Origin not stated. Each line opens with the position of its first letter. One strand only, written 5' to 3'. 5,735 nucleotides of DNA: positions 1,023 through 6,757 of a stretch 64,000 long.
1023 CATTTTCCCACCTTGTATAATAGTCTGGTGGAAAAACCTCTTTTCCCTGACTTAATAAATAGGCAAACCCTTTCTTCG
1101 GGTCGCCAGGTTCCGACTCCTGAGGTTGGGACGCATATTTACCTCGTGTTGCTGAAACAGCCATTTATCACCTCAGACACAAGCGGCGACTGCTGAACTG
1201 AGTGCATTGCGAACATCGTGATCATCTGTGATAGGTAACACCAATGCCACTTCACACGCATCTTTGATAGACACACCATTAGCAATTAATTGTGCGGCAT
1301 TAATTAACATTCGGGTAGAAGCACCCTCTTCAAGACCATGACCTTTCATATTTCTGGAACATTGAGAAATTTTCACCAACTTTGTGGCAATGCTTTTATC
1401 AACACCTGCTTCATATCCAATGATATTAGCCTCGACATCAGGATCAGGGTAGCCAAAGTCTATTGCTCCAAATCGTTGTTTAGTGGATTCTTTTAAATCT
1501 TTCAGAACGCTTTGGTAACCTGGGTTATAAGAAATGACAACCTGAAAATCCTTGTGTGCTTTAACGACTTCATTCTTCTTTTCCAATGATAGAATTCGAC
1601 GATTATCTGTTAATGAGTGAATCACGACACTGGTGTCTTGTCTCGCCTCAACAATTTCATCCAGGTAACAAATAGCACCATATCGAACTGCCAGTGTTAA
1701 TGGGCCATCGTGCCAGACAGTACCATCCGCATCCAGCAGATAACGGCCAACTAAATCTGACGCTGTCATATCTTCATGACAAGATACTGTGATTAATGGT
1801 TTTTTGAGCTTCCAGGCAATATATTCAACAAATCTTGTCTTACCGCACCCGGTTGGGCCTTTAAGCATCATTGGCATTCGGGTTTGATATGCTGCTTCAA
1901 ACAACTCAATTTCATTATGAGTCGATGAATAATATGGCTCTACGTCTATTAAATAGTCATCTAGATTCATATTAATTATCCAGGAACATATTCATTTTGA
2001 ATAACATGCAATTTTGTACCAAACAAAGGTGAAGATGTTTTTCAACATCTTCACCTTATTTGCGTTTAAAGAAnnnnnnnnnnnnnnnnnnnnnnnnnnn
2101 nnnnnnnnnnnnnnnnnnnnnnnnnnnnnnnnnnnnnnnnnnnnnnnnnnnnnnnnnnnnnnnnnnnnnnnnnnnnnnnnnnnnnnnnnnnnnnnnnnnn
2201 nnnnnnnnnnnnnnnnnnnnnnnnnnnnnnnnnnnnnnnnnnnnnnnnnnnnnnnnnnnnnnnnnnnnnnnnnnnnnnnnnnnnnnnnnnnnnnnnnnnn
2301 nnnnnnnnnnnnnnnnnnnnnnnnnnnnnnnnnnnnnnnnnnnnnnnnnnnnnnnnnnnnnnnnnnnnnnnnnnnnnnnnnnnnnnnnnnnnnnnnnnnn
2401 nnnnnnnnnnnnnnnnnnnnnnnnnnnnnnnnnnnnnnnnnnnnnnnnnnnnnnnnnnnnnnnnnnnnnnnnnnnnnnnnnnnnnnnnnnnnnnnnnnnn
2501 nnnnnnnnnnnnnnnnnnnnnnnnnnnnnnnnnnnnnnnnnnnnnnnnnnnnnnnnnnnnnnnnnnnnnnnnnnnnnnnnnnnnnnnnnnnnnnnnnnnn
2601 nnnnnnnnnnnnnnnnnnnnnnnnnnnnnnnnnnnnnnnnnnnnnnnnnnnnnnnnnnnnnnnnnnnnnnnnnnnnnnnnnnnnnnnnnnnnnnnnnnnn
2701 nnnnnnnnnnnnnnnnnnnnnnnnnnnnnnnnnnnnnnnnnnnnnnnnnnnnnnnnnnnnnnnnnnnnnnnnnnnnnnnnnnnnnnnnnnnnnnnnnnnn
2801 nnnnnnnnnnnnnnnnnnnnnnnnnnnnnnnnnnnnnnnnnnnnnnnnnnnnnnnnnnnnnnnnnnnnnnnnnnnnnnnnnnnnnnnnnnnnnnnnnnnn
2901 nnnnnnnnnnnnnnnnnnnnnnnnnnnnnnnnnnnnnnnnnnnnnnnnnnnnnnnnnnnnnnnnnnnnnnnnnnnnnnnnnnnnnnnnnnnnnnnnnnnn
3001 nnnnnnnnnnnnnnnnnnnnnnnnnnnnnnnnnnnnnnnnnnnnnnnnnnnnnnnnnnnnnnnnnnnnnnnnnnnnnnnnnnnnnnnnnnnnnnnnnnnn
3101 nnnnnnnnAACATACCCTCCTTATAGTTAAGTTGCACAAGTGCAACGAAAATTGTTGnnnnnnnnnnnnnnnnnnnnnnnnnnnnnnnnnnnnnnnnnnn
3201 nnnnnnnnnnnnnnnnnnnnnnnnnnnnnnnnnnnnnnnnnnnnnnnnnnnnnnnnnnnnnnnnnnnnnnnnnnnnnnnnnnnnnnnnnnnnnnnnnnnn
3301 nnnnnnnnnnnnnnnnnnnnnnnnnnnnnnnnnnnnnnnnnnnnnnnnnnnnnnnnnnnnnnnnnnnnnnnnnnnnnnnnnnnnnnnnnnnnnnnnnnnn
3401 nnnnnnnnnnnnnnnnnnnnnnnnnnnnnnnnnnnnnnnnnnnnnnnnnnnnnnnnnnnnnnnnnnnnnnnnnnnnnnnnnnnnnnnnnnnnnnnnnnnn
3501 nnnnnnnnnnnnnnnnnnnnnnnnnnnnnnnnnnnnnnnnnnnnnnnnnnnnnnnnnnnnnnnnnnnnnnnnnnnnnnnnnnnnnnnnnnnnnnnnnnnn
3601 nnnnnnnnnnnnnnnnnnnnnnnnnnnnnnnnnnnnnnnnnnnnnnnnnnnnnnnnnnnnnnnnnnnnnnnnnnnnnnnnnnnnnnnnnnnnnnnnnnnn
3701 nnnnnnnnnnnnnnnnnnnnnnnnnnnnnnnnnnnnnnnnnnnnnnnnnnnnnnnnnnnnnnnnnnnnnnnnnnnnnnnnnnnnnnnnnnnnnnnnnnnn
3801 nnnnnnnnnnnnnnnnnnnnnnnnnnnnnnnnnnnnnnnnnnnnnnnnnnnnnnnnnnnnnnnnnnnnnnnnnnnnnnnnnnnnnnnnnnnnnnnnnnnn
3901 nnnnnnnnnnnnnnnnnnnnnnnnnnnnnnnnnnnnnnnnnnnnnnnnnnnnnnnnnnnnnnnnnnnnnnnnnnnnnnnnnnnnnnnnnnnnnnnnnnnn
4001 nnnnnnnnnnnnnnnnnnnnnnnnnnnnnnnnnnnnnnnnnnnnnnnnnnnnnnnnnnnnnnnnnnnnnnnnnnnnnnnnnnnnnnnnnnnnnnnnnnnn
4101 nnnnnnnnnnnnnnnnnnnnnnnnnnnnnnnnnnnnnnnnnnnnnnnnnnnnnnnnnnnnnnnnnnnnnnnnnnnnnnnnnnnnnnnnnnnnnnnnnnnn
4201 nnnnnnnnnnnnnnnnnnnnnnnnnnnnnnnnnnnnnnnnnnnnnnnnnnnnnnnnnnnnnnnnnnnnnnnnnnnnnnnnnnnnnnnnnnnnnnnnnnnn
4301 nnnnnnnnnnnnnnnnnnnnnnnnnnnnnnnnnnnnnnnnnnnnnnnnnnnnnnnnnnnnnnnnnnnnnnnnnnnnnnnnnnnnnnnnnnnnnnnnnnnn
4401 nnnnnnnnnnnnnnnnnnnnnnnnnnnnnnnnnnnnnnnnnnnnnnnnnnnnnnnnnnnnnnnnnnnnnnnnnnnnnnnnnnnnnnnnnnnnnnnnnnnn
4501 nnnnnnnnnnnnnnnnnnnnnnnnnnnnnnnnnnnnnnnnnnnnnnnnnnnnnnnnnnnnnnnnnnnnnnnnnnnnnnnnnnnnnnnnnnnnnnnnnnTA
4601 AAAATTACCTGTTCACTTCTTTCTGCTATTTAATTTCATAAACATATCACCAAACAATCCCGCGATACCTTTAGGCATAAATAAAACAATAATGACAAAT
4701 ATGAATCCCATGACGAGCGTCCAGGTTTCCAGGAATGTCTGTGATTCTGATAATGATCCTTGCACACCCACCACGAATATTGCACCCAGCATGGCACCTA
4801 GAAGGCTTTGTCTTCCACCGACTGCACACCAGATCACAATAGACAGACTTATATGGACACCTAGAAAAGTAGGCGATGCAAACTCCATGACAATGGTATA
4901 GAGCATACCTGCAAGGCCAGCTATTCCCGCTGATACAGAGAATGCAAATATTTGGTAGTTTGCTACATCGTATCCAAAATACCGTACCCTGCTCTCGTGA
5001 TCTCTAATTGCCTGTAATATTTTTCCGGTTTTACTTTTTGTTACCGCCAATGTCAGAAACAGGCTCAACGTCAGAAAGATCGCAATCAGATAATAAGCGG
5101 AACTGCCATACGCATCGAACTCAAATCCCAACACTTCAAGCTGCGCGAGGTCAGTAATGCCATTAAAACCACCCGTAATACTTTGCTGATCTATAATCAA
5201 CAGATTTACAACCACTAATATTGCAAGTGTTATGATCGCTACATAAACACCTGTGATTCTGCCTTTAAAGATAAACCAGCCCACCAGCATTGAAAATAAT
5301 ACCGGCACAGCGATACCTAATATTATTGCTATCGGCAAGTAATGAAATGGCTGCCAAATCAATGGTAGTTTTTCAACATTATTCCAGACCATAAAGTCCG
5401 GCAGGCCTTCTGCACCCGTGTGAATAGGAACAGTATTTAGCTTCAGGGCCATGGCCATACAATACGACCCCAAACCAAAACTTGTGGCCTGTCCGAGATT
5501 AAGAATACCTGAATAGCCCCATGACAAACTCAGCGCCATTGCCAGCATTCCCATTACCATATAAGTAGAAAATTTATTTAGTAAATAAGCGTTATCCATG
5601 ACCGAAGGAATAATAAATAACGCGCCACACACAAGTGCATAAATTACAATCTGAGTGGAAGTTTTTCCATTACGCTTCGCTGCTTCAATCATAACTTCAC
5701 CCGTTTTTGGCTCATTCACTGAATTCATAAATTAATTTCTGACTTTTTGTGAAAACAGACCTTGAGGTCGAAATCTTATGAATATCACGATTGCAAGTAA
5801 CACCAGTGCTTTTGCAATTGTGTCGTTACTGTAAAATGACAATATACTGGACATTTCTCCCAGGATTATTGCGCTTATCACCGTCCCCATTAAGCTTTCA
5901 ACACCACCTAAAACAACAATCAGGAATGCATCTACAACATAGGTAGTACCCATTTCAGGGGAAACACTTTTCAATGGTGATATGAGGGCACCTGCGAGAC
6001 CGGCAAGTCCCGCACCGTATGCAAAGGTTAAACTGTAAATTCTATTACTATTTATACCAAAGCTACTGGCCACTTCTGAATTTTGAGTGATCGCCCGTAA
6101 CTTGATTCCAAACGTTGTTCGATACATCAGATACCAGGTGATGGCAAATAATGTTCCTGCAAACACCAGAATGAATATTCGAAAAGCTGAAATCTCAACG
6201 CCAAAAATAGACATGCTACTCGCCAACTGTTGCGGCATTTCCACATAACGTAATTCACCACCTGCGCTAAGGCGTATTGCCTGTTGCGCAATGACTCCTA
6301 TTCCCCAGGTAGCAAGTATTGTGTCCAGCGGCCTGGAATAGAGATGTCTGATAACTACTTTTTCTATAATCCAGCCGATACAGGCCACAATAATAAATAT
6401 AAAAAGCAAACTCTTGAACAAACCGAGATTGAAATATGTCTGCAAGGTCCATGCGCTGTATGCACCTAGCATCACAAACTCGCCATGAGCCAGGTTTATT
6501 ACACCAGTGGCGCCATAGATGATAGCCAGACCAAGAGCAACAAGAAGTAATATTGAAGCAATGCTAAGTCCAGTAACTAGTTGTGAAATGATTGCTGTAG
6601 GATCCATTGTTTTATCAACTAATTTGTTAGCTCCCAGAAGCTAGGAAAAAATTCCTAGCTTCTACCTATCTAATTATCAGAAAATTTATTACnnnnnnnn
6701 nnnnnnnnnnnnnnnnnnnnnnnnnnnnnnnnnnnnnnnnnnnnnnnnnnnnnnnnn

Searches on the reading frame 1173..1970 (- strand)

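Call 87: search_protein_families(library=pfam, proteins=[window:1173-1970:-], max_evalue=0.00001)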
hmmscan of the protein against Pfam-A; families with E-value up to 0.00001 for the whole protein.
window:1173-1970:- (265 aa): 3 families
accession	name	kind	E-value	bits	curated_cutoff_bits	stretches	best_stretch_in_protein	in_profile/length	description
PF07728.20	AAA_5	-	7.1e-33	114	22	1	34-167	2-139/139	AAA domain (dynein-related subfamily)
PF08406.16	CbbQ_C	-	6.7e-30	103.6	20.6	1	180-263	1-84/85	CbbQ/NirQ/NorQ C-terminal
PF12774.13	AAA_6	-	2.2e-07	30.7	25.2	0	26-72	27-73/327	Hydrolytic ATP binding site of dynein motor region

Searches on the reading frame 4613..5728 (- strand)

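Call 63: search_protein_families(library=pfam, proteins=[window:4613-5728:-], max_evalue=0.00001)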
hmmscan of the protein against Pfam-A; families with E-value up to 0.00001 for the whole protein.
window:4613-5728:- (371 aa): 1 family
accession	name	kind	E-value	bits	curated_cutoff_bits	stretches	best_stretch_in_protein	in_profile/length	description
PF02653.21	BPD_transp_2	-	1e-41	143.3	26.8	1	50-348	3-269/269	Branched-chain amino acid transport system / permease component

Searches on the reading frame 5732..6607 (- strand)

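Call 87: search_protein_families(library=pfam, proteins=[window:5732-6607:-], max_evalue=0.00001)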
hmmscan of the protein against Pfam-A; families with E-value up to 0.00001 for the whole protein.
window:5732-6607:- (291 aa): 1 family
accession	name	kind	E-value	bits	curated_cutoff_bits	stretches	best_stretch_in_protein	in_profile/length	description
PF02653.21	BPD_transp_2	-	9.4e-44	150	26.8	1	10-277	2-268/269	Branched-chain amino acid transport system / permease component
